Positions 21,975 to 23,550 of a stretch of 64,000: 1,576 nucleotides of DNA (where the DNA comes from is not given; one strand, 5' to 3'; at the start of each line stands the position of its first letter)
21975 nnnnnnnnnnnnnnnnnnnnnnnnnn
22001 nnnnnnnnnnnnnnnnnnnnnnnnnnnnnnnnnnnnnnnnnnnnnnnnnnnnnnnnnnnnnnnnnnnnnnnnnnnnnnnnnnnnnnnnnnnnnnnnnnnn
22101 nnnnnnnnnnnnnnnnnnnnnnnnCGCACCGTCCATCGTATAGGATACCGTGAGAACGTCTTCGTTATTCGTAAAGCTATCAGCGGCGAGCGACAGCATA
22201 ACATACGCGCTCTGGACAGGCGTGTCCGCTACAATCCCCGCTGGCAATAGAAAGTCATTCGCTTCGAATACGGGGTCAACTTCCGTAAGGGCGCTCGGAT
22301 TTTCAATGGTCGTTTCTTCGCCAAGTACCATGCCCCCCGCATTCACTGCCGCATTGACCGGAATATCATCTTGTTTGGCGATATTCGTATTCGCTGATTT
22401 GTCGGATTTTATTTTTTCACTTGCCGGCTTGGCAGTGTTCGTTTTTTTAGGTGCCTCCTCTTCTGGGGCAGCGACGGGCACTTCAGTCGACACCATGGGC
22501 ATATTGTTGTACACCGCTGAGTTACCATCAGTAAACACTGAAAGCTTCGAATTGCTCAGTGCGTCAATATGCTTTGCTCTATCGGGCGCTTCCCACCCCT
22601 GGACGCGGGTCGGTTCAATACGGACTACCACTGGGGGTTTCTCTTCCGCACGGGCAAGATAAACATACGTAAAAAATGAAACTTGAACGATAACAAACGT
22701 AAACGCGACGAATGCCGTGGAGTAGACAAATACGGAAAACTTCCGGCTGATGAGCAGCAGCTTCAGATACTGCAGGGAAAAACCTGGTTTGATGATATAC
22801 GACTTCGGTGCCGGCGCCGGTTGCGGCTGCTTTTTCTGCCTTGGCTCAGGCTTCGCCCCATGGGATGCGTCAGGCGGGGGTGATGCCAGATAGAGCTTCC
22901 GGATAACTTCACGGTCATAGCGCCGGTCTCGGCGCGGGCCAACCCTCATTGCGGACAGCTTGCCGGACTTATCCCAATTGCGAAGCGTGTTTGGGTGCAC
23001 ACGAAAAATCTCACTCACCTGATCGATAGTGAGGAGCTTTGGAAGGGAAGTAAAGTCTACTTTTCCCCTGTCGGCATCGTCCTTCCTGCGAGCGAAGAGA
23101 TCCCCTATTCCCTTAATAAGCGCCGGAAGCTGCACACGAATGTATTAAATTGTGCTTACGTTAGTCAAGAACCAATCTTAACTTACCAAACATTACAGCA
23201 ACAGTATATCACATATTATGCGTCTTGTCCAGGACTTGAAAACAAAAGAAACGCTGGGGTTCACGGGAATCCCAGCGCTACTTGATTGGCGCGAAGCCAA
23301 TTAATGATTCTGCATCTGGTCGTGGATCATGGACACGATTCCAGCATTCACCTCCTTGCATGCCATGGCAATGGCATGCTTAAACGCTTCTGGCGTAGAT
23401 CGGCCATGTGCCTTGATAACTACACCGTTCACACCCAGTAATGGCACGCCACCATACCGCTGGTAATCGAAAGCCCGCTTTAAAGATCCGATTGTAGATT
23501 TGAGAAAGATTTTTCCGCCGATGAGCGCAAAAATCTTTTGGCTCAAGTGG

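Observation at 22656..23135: MerR/excisionase-type HTH fused, via a Pro-rich linker and one TM helix, to the giant extracellular protein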

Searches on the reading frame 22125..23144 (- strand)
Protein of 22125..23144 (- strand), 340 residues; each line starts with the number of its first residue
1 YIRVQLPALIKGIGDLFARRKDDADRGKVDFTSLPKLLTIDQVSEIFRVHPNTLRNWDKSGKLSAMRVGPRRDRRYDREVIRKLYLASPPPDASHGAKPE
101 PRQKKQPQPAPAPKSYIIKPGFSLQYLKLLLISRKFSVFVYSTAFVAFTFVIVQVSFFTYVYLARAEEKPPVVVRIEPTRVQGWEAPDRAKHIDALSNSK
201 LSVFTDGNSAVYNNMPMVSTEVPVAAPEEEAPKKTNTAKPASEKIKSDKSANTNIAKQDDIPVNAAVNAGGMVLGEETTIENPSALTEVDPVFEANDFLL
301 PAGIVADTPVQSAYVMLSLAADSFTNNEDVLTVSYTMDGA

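Call 5: search_protein_families(library=pfam, proteins=[window:22245-23144:-], max_evalue=1)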
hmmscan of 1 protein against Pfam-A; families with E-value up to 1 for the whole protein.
window:22245-23144:- (300 aa): 5 families
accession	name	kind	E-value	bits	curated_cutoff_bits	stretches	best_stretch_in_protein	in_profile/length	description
PF12728.13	HTH_17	-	7.5e-08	33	27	1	37-82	1-44/51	Helix-turn-helix domain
PF13411.12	MerR_1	-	1.4e-07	31.9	21.6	1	39-86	2-48/69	MerR HTH family regulatory protein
PF00376.29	MerR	-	8.7e-06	25.9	28.2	1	39-71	1-33/38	MerR family regulatory protein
PF13542.12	HTH_Tnp_ISL3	-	0.11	12.5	27.4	1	37-59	27-48/51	Helix-turn-helix domain of transposase family ISL3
PF01710.22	HTH_Tnp_IS630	-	0.16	12.5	21.3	1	39-80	20-60/119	Transposase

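Call 6: find_homologous_proteins(query=window:22125-23144:-, max_evalue=0.001)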
Query window:22125-23144:- (340 aa): 2 proteins with E <= 0.001 among 2183 candidates.
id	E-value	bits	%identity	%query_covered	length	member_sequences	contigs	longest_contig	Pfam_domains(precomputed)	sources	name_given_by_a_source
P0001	3.8e-10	58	54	18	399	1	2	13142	PF12728.14,PF00376.30,PF13411.13,PF00145.24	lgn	-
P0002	4.8e-4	38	49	14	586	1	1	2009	PF12728.14,PF00376.30,PF13411.13,PF05141.18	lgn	-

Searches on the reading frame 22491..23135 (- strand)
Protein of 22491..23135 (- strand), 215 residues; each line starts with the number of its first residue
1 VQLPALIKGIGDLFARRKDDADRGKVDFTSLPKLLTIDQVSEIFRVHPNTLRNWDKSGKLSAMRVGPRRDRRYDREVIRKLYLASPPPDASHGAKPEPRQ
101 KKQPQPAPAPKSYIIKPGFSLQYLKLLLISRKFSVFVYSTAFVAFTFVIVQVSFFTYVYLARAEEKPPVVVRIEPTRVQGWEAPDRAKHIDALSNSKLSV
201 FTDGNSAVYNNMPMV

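Call 51: find_related_loci(query=A3, collection=metagenome_contigs, flank=1500)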
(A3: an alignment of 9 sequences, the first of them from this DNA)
Query A3 (215 aa) in metagenome_contigs; peptide patterns used: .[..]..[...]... (x = any residue, [..] = any of these).
600 stretches matched a pattern (row limit reached: there are more); 424 encode a relative of the query (tblastn E <= 1e-3); the best 80 are kept; 80 distinct loci.
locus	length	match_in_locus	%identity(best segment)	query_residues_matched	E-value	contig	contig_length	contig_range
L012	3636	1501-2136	52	1-214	3e-69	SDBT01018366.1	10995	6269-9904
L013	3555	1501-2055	53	22-211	5e-66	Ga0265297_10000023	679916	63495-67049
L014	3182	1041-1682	55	6-214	2e-65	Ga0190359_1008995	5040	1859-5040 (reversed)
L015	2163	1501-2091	53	18-214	4e-63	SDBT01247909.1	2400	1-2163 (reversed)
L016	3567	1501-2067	51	26-214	2e-62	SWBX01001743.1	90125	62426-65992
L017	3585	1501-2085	47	16-215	7e-58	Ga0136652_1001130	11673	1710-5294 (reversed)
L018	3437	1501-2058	51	25-215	4e-58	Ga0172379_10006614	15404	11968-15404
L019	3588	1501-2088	46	13-215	6e-56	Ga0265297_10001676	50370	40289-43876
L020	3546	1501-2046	35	13-214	1e-30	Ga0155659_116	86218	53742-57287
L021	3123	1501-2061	34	28-212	5e-30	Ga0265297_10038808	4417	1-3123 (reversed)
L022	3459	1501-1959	35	13-185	2e-22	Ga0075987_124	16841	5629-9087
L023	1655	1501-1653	75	26-76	2e-21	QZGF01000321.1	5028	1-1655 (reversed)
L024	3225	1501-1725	47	24-98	2e-20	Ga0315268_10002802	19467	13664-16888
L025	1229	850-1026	54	23-81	9e-20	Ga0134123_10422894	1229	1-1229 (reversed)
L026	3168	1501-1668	57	26-81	4e-19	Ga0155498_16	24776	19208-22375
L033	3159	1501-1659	59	33-86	2e-17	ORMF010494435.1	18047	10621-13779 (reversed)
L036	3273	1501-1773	42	26-103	2e-17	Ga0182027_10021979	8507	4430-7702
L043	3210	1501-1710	44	30-104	5e-17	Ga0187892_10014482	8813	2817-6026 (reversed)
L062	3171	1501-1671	47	26-82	4e-16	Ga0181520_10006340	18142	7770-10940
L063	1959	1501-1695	45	16-80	5e-16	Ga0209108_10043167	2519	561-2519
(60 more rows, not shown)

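Call 70: predict_structure(alignment_id=A5)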
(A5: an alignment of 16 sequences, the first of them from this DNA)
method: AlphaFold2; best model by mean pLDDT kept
length: 215 residues; sequences in the alignment: 16
mean_pLDDT: 77.4   pTM: 0.36
mean pLDDT of the five models: 77.4, 73.6, 73.4, 73.1, 64.9
residues with pLDDT >= 90: 78; 70-90: 73; 50-70: 46; < 50: 18
segments of 3 or more residues with pLDDT < 50: 1-3, 16-22, 113-115
pLDDT, mean of each block of 10 residues (from residue 1): 51 48 74 97 94 95 94 96 80 53 55 55 78 87 97 91 74 78 76 85 75 61
secondary structure, 60 per line:
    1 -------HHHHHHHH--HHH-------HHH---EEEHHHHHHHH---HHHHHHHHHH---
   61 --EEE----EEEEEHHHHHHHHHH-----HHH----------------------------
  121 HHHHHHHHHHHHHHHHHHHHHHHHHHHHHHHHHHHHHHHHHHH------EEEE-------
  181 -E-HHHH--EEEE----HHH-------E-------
elements in order: H8-15 E34-36 H37-44 H48-57 E63-65 E70-74 H75-84 H121-163 E170-173 H184-187 E190-193

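Call 72: fold_search(model_id=the predicted structure, library=pdb)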
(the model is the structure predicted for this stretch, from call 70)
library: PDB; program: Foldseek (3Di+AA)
matches with E <= 10: 615; with E <= 0.001: 2
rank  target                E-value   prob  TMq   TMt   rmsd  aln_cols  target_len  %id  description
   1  6ama_Y                4.9e-04  1.00  0.24  0.84   3.4        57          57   37  Structure of S. coelicolor/S. venezuelae BldC-smeA-ssfA complex to 3.09 Angstrom (released 2018-03-28)
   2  6amk_A                6.8e-04  1.00  0.23  0.89   1.6        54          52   41  Structure of Streptomyces venezuelae BldC-whiI opt complex (released 2018-03-28)
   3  6amk_B                1.3e-03  1.00  0.23  0.89   1.1        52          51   40  Structure of Streptomyces venezuelae BldC-whiI opt complex (released 2018-03-28)
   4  4j2n_C                1.3e-03  1.00  0.23  0.79   1.4        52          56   35  Crystal Structure of mycobacteriophage Pukovnik Xis (released 2013-10-23)
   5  6ama_B                1.4e-03  1.00  0.23  0.85   2.0        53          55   40  Structure of S. coelicolor/S. venezuelae BldC-smeA-ssfA complex to 3.09 Angstrom (released 2018-03-28)
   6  4j2n_A                1.6e-03  1.00  0.22  0.81   1.3        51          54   35  Crystal Structure of mycobacteriophage Pukovnik Xis (released 2013-10-23)
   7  6ama_H                2.1e-03  1.00  0.23  0.83   3.0        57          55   42  Structure of S. coelicolor/S. venezuelae BldC-smeA-ssfA complex to 3.09 Angstrom (released 2018-03-28)
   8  6ama_P                2.4e-03  1.00  0.24  0.86   3.4        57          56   37  Structure of S. coelicolor/S. venezuelae BldC-smeA-ssfA complex to 3.09 Angstrom (released 2018-03-28)
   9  6ama_A                3.3e-03  1.00  0.24  0.89   2.3        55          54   38  Structure of S. coelicolor/S. venezuelae BldC-smeA-ssfA complex to 3.09 Angstrom (released 2018-03-28)
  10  5i44_B                1.6e-02  1.00  0.22  0.63   2.1        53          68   19  Structure of RacA-DNA complex; P21 form (released 2016-05-04)
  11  3q1m_A                3.0e-02  0.75  0.19  0.15  17.1       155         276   15  Crystal Structure of BmrR Dimer bound to DNA and the ligand 4-amino-quinaldine (released 2011-06-15)
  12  7lw0_A                3.2e-02  1.00  0.21  0.69   2.4        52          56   25  Structural and Biochemical Insight into Assembly of Molecular Motors Involved in Viral DNA Packaging (released 2022-03-02)
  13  5d90_A                3.4e-02  1.00  0.21  0.35   2.4        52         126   25  Crystal structure of HiNmlR, a MerR family regulator lacking the sensor domain, bound to promoter DNA (released 2016-06-29)
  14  3d71_A                3.4e-02  0.90  0.21  0.16  15.9       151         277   14  Crystal structure of E253Q BMRR bound to 22 base pair promoter site (released 2008-08-26)
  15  5c8e_G                4.4e-02  0.99  0.23  0.18   5.4        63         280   24  Crystal structure of Thermus thermophilus CarH bound to adenosylcobalamin and a 26-bp DNA segment (released 2015-09-30)
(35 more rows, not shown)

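Call 80: search_protein_families(library=pfam, proteins=[L026:1677-3167:+, L033:1790-3157:+, L036:1796-3271:+, L062:1774-3171:+, L024:1480-3225:+, L043:1423-2589:+], max_evalue=0.01)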
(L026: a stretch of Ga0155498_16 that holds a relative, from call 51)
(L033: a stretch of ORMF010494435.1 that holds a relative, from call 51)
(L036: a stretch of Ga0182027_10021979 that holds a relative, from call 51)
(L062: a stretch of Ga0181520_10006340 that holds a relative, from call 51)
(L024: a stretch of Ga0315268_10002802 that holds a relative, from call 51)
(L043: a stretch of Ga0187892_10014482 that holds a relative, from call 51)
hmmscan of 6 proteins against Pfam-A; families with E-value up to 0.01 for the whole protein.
L026:1677-3167:+ (497 aa): 0 families

L033:1790-3157:+ (456 aa): 0 families

L036:1796-3271:+ (492 aa): 0 families

L062:1774-3171:+ (466 aa): 0 families

L024:1480-3225:+ (582 aa): 6 families
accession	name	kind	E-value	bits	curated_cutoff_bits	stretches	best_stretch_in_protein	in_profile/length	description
PF00535.33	Glycos_transf_2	-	4.6e-14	53.1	23.3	1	505-578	1-75/168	Glycosyl transferase family 2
PF12728.13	HTH_17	-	6.7e-07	29.9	27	1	18-59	1-40/51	Helix-turn-helix domain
PF00376.29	MerR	-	5.1e-06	26.6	28.2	1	20-57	1-38/38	MerR family regulatory protein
PF13411.12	MerR_1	-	0.00069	20.1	21.6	1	20-58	2-39/69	MerR HTH family regulatory protein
PF13641.12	Glyco_tranf_2_3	-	0.0026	18.3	27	1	504-578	3-83/230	Glycosyltransferase like family 2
PF01080.22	Presenilin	-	0.0076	15.5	34.3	0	109-237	214-341/408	Presenilin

L043:1423-2589:+ (389 aa): 4 families
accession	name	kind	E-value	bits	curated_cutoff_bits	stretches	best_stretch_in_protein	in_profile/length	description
PF12728.13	HTH_17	-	1.6e-08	35.2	27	1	31-79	1-47/51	Helix-turn-helix domain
PF06439.18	3keto-disac_hyd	-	1.6e-06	28.7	26.8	1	251-376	43-186/187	3-keto-disaccharide hydrolase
PF00376.29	MerR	-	3.8e-06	27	28.2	1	35-69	3-37/38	MerR family regulatory protein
PF13411.12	MerR_1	-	7.1e-05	23.3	21.6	1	33-73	2-41/69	MerR HTH family regulatory protein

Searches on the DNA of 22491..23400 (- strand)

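Call 44: search_rna_families(source=window, start=22900, end=23400, threshold=evalue, max_evalue=1)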
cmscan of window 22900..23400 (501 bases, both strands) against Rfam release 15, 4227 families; matches with E-value up to 1: 0.
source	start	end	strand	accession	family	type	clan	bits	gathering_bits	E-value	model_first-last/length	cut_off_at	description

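Call 59: search_rna_families(sources=[L026, L038, L032, L067, L031, L005, L017], threshold=evalue, max_evalue=1)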
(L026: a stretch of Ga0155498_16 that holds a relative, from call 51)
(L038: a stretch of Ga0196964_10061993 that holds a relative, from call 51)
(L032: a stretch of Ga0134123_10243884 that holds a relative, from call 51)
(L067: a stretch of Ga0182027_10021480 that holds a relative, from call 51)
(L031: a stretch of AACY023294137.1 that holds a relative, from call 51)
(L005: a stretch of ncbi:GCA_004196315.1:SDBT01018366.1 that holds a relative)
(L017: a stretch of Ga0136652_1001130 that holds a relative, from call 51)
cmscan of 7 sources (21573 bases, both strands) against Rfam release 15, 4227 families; matches with E-value up to 1: 4.
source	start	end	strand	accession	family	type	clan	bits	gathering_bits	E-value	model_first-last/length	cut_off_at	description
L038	244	342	-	RF01859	Phe_leader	Cis-reg; leader;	-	31.2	55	0.11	1-125/125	no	Phenylalanine leader peptide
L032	1083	1173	-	RF02621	BSnc120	Gene; sRNA;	-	24.7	114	0.099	1-88/88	no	Brucella sRNA 120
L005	1645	1694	+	RF01152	sR1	Gene; snRNA; snoRNA; CD-box;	-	18.1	45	0.99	1-57/57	no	Small nucleolar RNA sR1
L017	1757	2008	+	RF01953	SOX2OT_exon3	Gene; lncRNA;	-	17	70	0.86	1-276/276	no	SOX2 overlapping transcript exon 3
